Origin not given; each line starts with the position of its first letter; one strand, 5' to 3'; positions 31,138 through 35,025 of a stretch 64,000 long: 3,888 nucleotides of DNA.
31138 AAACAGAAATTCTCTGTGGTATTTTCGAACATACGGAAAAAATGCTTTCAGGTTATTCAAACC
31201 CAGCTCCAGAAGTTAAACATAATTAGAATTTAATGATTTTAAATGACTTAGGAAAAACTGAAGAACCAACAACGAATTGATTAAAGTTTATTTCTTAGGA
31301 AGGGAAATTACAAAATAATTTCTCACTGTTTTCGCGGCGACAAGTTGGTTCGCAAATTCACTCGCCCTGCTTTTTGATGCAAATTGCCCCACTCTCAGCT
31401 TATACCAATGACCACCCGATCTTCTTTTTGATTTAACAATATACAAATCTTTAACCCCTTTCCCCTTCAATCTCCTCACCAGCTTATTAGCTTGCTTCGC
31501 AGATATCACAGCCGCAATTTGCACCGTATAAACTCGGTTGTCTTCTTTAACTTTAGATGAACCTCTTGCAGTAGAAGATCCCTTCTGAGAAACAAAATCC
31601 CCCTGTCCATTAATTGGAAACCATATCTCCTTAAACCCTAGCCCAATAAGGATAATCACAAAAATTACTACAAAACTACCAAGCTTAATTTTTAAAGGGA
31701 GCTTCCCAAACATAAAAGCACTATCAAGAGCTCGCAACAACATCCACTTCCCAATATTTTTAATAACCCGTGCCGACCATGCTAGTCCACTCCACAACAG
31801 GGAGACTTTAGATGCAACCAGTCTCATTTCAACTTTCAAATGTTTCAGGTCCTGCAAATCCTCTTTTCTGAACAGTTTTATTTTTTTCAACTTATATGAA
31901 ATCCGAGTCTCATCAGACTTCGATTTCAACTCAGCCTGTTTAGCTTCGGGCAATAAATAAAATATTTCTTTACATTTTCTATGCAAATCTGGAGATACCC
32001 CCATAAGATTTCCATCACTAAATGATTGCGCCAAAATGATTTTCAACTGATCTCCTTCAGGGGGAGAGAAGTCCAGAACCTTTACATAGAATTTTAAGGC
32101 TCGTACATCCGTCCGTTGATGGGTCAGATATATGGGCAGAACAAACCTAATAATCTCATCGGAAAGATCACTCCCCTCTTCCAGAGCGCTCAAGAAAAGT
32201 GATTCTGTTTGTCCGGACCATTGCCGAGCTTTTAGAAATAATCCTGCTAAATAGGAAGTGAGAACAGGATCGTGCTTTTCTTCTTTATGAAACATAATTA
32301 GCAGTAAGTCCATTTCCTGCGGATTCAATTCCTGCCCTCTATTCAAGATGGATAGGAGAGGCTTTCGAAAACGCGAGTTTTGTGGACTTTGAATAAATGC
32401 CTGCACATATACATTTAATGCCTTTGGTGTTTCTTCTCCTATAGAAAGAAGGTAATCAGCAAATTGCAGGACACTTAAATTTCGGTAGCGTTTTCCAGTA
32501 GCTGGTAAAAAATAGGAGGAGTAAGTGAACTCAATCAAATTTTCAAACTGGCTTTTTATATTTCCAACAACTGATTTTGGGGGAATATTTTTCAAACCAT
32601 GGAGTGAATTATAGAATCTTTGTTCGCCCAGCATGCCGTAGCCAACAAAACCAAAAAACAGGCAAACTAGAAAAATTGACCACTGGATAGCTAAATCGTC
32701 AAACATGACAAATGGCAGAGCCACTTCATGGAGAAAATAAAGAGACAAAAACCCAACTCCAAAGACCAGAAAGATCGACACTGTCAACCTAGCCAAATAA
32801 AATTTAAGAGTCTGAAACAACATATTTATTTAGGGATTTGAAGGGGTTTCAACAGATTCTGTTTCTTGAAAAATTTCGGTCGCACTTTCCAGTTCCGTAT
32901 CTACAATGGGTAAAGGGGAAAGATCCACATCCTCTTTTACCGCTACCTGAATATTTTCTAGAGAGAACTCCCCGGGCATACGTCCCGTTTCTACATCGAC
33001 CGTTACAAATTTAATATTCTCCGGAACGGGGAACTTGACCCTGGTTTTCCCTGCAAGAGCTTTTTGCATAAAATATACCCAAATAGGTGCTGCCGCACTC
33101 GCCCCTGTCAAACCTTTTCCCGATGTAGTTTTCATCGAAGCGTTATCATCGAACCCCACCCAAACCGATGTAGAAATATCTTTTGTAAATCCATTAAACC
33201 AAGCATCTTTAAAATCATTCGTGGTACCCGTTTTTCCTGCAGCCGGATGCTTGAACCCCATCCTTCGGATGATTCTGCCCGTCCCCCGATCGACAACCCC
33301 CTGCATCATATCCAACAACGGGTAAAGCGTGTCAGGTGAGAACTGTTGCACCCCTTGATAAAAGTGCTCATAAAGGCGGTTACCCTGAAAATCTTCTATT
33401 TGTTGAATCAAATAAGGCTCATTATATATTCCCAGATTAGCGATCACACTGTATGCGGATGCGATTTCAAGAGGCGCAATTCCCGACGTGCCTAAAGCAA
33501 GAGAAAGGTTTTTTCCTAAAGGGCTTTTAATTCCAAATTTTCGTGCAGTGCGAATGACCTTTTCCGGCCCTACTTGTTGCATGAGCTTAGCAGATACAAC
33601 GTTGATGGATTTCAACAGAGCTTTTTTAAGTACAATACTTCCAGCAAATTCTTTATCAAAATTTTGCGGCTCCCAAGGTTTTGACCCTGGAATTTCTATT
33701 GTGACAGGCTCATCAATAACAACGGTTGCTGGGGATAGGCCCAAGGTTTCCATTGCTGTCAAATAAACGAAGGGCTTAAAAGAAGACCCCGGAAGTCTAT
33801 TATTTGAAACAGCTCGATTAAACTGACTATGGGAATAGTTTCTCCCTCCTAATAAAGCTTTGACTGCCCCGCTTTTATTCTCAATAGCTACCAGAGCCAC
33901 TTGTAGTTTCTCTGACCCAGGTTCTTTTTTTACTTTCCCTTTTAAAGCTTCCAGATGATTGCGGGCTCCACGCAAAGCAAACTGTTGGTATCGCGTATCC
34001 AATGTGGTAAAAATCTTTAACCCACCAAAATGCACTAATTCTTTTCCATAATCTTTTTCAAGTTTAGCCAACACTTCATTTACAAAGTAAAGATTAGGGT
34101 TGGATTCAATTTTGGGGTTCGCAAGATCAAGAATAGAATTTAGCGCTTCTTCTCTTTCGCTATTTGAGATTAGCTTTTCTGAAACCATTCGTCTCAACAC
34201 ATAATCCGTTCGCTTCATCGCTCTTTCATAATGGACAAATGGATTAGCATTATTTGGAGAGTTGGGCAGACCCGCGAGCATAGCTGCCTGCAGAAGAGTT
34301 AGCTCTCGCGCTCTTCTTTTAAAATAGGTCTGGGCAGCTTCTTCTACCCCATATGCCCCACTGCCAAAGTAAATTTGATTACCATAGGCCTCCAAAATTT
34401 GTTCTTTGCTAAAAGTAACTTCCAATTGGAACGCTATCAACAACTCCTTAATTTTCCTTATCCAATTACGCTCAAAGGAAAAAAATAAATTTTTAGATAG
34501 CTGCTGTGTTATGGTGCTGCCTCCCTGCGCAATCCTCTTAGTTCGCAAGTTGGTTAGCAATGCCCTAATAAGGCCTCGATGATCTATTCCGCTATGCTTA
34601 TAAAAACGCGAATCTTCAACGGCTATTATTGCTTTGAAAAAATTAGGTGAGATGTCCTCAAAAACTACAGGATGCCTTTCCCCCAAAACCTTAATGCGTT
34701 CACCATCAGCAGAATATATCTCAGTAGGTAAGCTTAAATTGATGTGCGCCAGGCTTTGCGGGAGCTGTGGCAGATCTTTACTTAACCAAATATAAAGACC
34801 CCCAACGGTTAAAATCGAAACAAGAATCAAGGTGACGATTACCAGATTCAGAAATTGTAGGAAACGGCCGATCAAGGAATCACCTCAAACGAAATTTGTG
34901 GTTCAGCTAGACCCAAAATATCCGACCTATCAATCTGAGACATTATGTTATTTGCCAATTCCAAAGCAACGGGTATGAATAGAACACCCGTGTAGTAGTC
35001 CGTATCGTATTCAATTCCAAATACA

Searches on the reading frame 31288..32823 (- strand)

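Call 65: search_protein_families(library=pfam, proteins=[window:31288-32823:-], max_evalue=0.00001)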
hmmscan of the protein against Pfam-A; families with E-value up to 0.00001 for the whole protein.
window:31288-32823:- (511 aa): 1 family
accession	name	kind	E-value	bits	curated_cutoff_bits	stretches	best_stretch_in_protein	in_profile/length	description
PF05036.18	SPOR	-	1.1e-13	51.7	21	1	430-497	3-66/76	SPOR domain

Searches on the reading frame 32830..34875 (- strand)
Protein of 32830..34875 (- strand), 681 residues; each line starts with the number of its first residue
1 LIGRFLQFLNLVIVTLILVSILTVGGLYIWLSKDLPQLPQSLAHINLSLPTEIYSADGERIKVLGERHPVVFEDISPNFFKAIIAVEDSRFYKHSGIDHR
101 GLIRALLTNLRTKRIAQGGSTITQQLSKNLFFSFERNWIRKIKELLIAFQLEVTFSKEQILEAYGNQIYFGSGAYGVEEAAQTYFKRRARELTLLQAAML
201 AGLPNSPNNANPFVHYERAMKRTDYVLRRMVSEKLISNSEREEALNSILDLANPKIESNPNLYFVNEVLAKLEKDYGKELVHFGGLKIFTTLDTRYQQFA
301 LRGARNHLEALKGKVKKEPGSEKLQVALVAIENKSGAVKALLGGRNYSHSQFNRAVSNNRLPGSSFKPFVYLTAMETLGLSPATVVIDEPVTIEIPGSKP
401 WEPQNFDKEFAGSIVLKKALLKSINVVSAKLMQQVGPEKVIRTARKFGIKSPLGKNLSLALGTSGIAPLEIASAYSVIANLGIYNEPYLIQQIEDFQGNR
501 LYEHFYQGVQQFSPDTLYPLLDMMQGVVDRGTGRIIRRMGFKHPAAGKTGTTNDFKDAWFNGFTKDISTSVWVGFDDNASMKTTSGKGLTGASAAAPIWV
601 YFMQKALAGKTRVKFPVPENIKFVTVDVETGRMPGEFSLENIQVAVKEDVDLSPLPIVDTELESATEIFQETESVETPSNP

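Call 65: search_protein_families(library=pfam, proteins=[window:32830-34875:-], max_evalue=0.00001)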
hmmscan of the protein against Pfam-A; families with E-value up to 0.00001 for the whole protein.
window:32830-34875:- (681 aa): 2 families
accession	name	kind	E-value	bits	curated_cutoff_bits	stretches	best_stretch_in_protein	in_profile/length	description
PF00912.28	Transgly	-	3.4e-63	212.7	27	1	66-230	13-177/178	Transglycosylase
PF00905.27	Transpeptidase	-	5.1e-32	111.7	22.1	1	327-573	2-273/299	Penicillin binding protein transpeptidase domain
